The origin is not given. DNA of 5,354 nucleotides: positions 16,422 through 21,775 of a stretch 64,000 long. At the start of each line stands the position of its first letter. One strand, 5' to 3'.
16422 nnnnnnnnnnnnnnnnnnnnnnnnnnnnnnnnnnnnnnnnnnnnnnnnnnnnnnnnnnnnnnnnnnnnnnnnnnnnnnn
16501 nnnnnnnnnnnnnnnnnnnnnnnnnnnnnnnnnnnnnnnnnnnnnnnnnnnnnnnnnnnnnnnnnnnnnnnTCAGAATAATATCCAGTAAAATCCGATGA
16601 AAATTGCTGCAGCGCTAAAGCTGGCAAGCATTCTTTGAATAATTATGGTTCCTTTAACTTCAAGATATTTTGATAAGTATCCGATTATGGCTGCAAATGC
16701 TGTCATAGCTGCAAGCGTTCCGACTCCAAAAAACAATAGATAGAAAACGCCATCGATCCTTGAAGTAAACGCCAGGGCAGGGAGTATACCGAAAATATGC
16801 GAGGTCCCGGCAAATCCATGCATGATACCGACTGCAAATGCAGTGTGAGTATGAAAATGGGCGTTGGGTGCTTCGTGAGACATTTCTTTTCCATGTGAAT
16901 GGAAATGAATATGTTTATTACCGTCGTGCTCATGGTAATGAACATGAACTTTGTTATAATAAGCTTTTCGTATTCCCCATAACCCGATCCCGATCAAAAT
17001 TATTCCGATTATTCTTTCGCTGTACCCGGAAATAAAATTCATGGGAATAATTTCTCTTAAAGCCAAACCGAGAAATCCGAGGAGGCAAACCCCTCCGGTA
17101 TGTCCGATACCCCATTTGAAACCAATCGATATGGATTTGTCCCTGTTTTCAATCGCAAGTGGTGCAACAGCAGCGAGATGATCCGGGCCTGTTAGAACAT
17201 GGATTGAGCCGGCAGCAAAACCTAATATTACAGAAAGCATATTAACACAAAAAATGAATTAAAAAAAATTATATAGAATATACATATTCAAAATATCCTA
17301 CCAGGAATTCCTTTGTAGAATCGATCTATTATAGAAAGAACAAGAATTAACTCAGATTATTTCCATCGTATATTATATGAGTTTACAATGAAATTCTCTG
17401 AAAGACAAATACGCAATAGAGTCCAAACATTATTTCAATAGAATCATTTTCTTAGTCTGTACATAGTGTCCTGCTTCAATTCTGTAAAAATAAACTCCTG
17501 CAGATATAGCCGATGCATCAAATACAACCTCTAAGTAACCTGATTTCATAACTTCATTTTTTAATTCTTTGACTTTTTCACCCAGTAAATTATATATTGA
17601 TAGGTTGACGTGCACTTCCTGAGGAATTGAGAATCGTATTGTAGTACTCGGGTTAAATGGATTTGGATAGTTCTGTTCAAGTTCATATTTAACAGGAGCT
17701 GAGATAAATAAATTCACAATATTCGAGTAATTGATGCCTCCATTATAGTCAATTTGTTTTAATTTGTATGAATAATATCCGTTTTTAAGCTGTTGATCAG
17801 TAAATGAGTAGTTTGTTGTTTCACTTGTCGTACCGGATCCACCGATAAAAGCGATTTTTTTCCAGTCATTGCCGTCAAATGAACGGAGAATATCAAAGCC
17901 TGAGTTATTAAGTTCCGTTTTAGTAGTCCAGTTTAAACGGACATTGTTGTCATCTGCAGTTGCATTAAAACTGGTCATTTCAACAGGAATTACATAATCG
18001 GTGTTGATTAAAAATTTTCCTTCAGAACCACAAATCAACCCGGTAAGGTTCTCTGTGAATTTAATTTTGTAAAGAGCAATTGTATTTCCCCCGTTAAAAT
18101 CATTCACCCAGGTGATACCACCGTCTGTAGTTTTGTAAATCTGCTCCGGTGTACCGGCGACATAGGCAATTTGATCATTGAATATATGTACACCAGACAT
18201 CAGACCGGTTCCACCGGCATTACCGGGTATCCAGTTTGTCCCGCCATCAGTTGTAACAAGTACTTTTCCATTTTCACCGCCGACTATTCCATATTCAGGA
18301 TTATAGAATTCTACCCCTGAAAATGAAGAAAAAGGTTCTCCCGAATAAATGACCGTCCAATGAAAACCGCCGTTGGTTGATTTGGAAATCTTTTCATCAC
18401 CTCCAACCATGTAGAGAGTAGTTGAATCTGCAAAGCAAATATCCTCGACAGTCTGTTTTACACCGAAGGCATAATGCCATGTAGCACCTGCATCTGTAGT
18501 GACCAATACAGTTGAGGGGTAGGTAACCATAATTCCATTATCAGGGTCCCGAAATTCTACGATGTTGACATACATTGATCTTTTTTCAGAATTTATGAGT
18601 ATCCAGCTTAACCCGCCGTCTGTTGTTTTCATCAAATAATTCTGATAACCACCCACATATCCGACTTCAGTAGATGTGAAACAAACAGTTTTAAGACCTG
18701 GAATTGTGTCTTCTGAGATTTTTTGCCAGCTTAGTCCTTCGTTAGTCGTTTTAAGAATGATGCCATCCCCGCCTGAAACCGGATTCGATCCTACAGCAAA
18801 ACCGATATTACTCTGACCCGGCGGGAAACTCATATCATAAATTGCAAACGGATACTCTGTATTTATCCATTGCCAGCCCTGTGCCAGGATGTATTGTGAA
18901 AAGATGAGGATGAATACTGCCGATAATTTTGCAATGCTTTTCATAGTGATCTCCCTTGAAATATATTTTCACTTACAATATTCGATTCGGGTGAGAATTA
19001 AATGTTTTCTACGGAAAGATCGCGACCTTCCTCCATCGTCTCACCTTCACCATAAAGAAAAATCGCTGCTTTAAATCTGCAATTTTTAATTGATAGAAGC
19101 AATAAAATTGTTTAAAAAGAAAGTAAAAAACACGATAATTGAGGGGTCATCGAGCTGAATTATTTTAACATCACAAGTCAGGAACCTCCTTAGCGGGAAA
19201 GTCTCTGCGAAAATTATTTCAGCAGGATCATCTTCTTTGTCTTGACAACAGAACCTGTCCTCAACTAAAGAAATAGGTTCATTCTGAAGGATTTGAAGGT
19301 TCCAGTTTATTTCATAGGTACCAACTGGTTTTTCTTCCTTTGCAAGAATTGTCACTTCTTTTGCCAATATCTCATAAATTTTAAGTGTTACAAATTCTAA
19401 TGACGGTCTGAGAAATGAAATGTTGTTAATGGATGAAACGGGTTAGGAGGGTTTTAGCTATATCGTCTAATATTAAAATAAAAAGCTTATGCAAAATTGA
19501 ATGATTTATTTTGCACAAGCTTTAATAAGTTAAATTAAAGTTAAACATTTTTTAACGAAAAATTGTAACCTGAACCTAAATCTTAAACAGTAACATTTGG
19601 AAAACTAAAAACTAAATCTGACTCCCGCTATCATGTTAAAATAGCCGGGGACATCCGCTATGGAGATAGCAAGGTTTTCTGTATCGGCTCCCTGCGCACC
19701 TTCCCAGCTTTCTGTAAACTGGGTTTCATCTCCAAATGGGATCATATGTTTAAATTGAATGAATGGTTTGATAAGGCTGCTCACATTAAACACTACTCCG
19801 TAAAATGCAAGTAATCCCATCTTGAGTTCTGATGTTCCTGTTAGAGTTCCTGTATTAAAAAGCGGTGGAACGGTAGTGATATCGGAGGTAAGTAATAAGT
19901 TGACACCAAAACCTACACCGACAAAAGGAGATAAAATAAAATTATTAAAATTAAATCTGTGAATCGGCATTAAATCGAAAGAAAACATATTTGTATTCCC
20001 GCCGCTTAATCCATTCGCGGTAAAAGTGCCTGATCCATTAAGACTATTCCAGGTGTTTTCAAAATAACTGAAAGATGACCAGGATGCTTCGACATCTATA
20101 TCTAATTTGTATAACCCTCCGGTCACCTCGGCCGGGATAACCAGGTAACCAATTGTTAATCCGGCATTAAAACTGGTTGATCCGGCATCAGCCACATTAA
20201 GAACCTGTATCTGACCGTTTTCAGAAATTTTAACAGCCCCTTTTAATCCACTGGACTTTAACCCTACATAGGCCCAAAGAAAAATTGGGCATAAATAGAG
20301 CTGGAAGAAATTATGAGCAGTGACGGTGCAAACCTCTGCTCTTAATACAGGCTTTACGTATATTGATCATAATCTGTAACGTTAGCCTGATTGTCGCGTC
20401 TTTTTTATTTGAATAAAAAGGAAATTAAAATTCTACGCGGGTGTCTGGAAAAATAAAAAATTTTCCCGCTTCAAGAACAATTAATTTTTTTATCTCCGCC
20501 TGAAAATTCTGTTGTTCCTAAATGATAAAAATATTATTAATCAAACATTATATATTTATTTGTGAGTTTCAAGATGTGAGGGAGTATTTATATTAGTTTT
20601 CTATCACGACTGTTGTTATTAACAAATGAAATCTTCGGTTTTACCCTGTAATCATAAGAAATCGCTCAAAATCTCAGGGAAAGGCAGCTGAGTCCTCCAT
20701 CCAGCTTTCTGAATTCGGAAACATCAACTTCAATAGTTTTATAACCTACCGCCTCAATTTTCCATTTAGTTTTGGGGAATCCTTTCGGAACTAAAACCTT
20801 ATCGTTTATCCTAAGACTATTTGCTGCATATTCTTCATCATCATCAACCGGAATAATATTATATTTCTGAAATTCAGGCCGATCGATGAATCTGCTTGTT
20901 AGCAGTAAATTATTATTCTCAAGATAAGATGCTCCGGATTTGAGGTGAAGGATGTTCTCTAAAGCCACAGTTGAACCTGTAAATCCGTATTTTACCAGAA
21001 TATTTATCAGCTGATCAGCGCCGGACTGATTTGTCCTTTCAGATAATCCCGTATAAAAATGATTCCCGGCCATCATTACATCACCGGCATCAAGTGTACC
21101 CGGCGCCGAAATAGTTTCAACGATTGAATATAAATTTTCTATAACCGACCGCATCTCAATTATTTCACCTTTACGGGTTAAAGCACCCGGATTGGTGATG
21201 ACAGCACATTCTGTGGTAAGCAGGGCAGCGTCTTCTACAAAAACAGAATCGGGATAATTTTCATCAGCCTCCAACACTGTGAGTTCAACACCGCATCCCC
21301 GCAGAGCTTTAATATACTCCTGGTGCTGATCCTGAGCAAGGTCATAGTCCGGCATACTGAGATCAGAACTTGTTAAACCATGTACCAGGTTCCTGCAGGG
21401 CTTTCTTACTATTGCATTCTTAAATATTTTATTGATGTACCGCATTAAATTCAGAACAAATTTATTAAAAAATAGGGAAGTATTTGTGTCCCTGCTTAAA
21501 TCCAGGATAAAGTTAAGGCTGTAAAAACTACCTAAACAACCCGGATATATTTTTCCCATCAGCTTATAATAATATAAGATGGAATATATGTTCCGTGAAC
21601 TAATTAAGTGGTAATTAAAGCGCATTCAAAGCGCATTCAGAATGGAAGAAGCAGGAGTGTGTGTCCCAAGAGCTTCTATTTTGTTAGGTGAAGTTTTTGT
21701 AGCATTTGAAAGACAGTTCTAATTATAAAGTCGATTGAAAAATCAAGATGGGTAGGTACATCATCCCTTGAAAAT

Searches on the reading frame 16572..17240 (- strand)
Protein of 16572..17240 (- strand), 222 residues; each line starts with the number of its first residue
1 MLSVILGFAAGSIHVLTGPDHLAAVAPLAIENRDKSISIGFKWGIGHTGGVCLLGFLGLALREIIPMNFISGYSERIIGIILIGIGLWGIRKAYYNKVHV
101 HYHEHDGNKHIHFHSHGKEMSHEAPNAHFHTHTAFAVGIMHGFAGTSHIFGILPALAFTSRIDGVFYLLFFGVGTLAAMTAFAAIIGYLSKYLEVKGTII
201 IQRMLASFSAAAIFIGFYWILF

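Call 57: search_protein_families(library=pfam, proteins=[window:16572-17240:-], max_evalue=0.00001)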
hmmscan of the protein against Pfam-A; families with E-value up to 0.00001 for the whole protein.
window:16572-17240:- (222 aa): 1 family
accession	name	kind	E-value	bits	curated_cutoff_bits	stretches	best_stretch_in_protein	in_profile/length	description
PF13386.12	DsbD_2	-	3.8e-08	33.9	24.9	1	45-205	40-186/199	Cytochrome C biogenesis protein transmembrane region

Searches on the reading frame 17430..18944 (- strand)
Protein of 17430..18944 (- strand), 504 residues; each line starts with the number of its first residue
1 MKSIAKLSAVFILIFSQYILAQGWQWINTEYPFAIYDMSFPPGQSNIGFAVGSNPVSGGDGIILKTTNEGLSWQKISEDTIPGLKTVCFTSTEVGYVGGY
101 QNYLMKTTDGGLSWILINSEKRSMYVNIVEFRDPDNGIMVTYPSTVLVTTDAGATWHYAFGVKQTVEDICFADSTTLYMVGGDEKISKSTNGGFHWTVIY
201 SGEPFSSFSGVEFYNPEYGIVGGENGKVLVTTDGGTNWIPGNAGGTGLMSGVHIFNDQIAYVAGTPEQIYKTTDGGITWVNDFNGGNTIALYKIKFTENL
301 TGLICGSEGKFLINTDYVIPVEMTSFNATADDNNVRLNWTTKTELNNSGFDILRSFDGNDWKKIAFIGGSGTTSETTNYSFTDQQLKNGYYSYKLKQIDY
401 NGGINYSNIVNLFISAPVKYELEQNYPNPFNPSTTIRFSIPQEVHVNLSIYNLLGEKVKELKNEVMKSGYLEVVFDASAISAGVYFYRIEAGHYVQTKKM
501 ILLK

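Call 57: search_protein_families(library=pfam, proteins=[window:17430-18944:-], max_evalue=0.00001)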
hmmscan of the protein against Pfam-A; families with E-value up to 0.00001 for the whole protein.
window:17430-18944:- (504 aa): 3 families
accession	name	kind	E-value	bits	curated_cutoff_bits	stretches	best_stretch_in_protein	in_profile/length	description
PF14870.12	PSII_BNR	-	1.4e-23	84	27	2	71-157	7-95/303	Photosynthesis system II assembly factor YCF48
PF18962.6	Por_Secre_tail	-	4.5e-11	43.3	27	1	426-501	2-74/75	Secretion system C-terminal sorting domain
PF15902.12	Sortilin-Vps10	-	2.4e-07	30.3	33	0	104-171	3-75/446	Sortilin, neurotensin receptor 3,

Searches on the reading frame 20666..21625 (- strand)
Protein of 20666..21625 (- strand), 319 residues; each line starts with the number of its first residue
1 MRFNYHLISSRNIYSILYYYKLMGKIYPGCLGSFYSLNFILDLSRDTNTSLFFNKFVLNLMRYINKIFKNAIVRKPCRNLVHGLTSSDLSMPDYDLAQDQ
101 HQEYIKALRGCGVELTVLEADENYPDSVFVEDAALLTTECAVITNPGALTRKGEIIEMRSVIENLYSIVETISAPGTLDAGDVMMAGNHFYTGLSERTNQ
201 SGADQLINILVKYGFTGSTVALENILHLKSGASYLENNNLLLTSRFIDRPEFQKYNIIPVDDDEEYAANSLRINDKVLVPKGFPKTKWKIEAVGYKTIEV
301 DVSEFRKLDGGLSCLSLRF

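Call 57: search_protein_families(library=pfam, proteins=[window:20666-21625:-], max_evalue=0.00001)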
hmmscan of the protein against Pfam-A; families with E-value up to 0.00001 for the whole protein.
window:20666-21625:- (319 aa): 2 families
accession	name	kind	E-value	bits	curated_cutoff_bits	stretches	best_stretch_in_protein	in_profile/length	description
PF02274.22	ADI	-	1.3e-07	31.5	22.8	0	127-217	124-226/377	Arginine deiminase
PF19420.4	DDAH_eukar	-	9.4e-07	28.8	23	1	96-211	27-156/291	N,N dimethylarginine dimethylhydrolase, eukaryotic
